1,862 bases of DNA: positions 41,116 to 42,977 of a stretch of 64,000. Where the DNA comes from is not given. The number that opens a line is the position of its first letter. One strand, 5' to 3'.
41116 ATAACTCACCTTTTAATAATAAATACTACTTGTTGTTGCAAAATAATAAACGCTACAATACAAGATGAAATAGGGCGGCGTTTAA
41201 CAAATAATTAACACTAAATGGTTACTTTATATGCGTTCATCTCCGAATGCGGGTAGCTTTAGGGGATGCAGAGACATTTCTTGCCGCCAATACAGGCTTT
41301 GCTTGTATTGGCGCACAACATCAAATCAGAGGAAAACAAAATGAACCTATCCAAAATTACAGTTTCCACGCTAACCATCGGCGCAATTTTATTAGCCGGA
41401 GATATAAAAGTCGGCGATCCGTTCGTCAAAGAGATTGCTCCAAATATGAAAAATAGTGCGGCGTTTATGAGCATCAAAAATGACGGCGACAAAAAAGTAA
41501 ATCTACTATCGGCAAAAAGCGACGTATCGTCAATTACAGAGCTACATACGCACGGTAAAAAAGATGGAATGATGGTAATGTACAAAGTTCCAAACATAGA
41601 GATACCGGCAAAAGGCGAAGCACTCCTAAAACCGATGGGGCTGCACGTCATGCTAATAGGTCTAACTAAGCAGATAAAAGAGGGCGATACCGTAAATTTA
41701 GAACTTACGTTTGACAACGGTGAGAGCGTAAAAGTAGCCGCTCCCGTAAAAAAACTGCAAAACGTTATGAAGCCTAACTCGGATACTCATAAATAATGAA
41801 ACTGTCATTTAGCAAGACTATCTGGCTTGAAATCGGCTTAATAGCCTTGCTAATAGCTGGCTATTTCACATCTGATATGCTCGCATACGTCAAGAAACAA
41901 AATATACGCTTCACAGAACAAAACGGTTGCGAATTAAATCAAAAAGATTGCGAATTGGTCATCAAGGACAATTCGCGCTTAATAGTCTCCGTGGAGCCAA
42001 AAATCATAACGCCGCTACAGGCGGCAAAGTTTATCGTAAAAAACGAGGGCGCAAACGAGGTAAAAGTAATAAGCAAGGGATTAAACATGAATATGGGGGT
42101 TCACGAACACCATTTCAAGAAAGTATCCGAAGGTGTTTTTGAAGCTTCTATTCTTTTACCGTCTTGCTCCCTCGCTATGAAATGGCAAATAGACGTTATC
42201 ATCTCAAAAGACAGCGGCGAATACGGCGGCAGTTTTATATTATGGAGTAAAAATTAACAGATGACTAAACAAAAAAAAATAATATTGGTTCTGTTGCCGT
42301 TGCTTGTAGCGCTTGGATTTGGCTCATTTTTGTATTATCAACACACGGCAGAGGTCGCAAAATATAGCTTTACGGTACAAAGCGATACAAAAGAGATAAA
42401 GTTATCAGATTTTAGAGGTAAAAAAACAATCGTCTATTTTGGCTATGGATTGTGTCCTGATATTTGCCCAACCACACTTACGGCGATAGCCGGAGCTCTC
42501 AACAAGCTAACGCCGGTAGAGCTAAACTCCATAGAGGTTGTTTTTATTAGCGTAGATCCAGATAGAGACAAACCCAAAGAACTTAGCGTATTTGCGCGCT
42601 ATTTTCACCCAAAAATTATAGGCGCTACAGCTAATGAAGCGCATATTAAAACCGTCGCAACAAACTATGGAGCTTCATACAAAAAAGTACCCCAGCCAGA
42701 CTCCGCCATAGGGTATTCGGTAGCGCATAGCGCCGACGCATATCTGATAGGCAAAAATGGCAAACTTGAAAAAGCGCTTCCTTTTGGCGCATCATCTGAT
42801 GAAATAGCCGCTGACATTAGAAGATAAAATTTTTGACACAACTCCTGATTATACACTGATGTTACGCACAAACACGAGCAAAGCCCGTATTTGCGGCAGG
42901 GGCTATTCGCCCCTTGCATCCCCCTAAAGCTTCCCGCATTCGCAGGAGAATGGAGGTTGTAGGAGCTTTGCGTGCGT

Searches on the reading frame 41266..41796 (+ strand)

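Call 17: search_protein_families(library=pfam, proteins=[window:41266-41796:+])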
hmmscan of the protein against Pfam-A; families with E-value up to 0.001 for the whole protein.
window:41266-41796:+ (176 aa): 1 family
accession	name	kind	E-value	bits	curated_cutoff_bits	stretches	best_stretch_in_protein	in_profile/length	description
PF04314.18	PCuAC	-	2e-35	121.4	29.4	1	49-157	1-109/109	Copper chaperone PCu(A)C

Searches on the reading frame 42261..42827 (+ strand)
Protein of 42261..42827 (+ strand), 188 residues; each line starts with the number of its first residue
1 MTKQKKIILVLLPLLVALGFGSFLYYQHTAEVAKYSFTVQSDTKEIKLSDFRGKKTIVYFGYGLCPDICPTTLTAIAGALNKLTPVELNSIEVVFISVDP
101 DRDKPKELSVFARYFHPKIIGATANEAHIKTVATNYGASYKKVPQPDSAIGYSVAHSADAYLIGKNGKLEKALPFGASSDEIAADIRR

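Call 13: find_encoding_contigs(protein=window:42261-42827:+, flank=3000, max_places=10)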
Protein window:42261-42827:+ (188 aa): 11 contigs read that carry it; 7 places shown.
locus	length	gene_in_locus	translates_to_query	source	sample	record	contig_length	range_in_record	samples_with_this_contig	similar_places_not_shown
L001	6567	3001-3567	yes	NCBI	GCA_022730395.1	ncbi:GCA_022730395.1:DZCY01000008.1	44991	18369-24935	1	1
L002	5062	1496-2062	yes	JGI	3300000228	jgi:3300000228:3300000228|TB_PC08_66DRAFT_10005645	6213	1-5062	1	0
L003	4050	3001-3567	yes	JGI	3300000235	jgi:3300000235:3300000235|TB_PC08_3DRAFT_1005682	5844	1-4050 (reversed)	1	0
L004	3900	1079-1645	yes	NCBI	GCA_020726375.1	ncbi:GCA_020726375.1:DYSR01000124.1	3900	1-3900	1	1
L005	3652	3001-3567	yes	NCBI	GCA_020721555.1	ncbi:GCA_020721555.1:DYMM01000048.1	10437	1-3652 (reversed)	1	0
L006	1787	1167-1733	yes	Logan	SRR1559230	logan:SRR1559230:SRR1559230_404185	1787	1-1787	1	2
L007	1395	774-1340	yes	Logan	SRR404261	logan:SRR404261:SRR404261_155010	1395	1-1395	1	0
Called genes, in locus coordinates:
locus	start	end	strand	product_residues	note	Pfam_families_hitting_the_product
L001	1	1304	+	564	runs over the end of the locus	PF00672:HAMP, PF07228:SpoIIE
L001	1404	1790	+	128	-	PF02623:FliW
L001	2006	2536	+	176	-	PF04314:LpqE-like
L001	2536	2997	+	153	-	-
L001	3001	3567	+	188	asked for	PF00578:AhpC-TSA (weak), PF02630:SCO1-SenC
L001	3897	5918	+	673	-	PF07715:Plug, PF00593:TonB_dep_Rec_b-barrel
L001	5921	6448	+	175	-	-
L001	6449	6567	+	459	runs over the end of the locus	PF02518:HATPase_c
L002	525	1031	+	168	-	PF04314:LpqE-like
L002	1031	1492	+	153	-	-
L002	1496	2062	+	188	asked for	PF00578:AhpC-TSA (weak), PF02630:SCO1-SenC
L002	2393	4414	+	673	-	PF07715:Plug, PF00593:TonB_dep_Rec_b-barrel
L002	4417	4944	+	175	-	-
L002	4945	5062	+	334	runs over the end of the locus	-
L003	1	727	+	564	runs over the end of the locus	PF00672:HAMP, PF07228:SpoIIE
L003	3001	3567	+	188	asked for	PF00578:AhpC-TSA (weak), PF02630:SCO1-SenC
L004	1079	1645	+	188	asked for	PF00578:AhpC-TSA (weak), PF02630:SCO1-SenC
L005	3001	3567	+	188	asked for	PF00578:AhpC-TSA (weak), PF02630:SCO1-SenC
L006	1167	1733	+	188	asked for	PF00578:AhpC-TSA (weak), PF02630:SCO1-SenC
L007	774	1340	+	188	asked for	PF00578:AhpC-TSA (weak), PF02630:SCO1-SenC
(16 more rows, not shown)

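Call 34: find_homologous_proteins(query=window:42261-42827:+, max_evalue=1e-40)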
Query window:42261-42827:+ (188 aa): 37 proteins with E <= 1e-40 among 957 candidates.
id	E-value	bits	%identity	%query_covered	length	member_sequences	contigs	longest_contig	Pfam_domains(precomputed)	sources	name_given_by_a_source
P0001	3.2e-118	410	99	100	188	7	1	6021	PF02630.21,PF00578.28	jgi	-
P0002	7.1e-104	363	87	100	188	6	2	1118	PF02630.21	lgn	-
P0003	5.3e-85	302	70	100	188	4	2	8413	PF02630.21,PF00578.28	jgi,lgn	jgi:protein SCO1/2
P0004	1.9e-83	297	71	100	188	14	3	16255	PF02630.21,PF00578.28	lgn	-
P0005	4.2e-83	296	68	100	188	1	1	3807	PF08534.17,PF02630.21,PF00578.28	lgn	-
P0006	3.2e-82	293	70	100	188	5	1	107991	PF02630.21,PF00578.28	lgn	-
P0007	4.2e-82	292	69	100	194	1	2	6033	PF02630.21,PF00578.28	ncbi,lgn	-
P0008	5.5e-82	292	67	100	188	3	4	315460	PF02630.21,PF00578.28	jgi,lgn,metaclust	metaclust:\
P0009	2.1e-81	290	69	100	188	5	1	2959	PF02630.21,PF00578.28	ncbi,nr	ncbi:MAG: SCO family protein [Campylobacterales bacterium]|nr:SCO family protein [Campylobacterales 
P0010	3.0e-80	286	70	100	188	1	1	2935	PF02630.21,PF00578.28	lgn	-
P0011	6.1e-80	285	65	99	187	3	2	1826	PF02630.21,PF00578.28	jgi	-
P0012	1.4e-79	284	66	100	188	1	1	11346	PF02630.21,PF00578.28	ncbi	-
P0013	8.2e-79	282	66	99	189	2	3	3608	PF02630.21,PF00578.28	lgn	-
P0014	1.6e-78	281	65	99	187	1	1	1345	PF02630.21,PF00578.28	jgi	jgi:protein SCO1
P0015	8.1e-77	275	64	100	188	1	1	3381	PF08534.17,PF02630.21,PF00578.28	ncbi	-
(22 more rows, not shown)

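Call 35: find_encoding_contigs(protein=P0002, flank=3000, max_places=6)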
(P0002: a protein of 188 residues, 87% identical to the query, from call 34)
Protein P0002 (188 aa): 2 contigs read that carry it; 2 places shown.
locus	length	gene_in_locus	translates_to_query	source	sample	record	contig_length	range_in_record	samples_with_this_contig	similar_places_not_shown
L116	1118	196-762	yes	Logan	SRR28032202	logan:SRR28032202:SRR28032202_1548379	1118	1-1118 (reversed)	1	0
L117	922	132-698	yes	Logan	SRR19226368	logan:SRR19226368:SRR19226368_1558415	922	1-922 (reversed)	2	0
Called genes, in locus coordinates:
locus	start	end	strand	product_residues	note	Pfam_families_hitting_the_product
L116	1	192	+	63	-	?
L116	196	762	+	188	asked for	PF02630:SCO1-SenC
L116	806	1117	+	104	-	?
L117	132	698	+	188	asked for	PF02630:SCO1-SenC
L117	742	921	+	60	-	?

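Call 36: find_encoding_contigs(protein=P0004, flank=3000, max_places=4)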
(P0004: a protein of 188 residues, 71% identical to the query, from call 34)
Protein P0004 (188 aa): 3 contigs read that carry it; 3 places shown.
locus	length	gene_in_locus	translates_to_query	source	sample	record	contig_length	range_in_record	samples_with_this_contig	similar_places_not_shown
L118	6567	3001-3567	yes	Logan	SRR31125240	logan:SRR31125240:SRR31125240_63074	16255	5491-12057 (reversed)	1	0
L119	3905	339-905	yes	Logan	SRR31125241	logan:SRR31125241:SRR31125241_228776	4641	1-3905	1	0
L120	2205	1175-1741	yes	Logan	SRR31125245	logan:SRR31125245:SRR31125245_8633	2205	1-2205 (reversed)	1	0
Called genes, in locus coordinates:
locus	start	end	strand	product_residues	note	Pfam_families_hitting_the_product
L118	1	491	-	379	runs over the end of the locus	PF00512:HisKA (weak), PF02518:HATPase_c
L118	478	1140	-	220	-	PF00072:Response_reg, PF00486:Trans_reg_C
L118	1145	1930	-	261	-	PF01209:Ubie_methyltran (weak), PF02353:CMAS (weak), PF13489:Methyltransf_23 (weak), PF09445:Methyltransf_15, PF13847:Methyltransf_31, PF08241:Methyltransf_11, PF08242:Methyltransf_12, PF13649:Methyltransf_25, +3 more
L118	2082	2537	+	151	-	PF04314:LpqE-like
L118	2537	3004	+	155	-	-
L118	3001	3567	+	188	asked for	PF00578:AhpC-TSA (weak), PF02630:SCO1-SenC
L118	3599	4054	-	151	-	PF27746:Small_heat_shock_put (weak), PF00011:HSP20, PF17886:ArsA_HSP20 (faint)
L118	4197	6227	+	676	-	PF07715:Plug, PF00593:TonB_dep_Rec_b-barrel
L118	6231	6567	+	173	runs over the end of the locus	-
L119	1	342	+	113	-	?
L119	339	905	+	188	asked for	PF00578:AhpC-TSA (weak), PF02630:SCO1-SenC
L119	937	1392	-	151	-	PF27746:Small_heat_shock_put (weak), PF00011:HSP20, PF17886:ArsA_HSP20 (faint)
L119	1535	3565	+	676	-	PF07715:Plug, PF00593:TonB_dep_Rec_b-barrel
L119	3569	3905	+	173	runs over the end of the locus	-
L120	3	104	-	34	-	?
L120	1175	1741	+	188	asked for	PF00578:AhpC-TSA (weak), PF02630:SCO1-SenC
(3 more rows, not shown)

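Call 37: find_encoding_contigs(protein=P0006, flank=3000, max_places=3)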
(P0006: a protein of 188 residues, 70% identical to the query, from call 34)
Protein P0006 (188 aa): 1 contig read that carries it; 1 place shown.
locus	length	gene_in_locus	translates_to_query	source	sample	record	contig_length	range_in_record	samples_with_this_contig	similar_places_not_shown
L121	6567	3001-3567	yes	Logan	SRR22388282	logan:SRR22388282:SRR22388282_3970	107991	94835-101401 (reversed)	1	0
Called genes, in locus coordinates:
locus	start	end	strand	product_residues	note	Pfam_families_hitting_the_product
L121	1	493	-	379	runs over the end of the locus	PF00512:HisKA (weak), PF02518:HATPase_c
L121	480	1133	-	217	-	PF00072:Response_reg, PF00486:Trans_reg_C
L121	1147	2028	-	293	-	PF01209:Ubie_methyltran (weak), PF02353:CMAS (weak), PF13489:Methyltransf_23 (weak), PF05175:MTS (weak), PF05958:tRNA_U5-meth_tr (weak), PF13847:Methyltransf_31, PF08241:Methyltransf_11, PF13649:Methyltransf_25, +3 more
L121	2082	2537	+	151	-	PF04314:LpqE-like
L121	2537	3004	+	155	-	-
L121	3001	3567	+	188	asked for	PF00578:AhpC-TSA (weak), PF02630:SCO1-SenC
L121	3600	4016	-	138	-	PF27746:Small_heat_shock_put (weak), PF00011:HSP20, PF17886:ArsA_HSP20 (faint)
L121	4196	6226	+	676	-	PF07715:Plug, PF00593:TonB_dep_Rec_b-barrel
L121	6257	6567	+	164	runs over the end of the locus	-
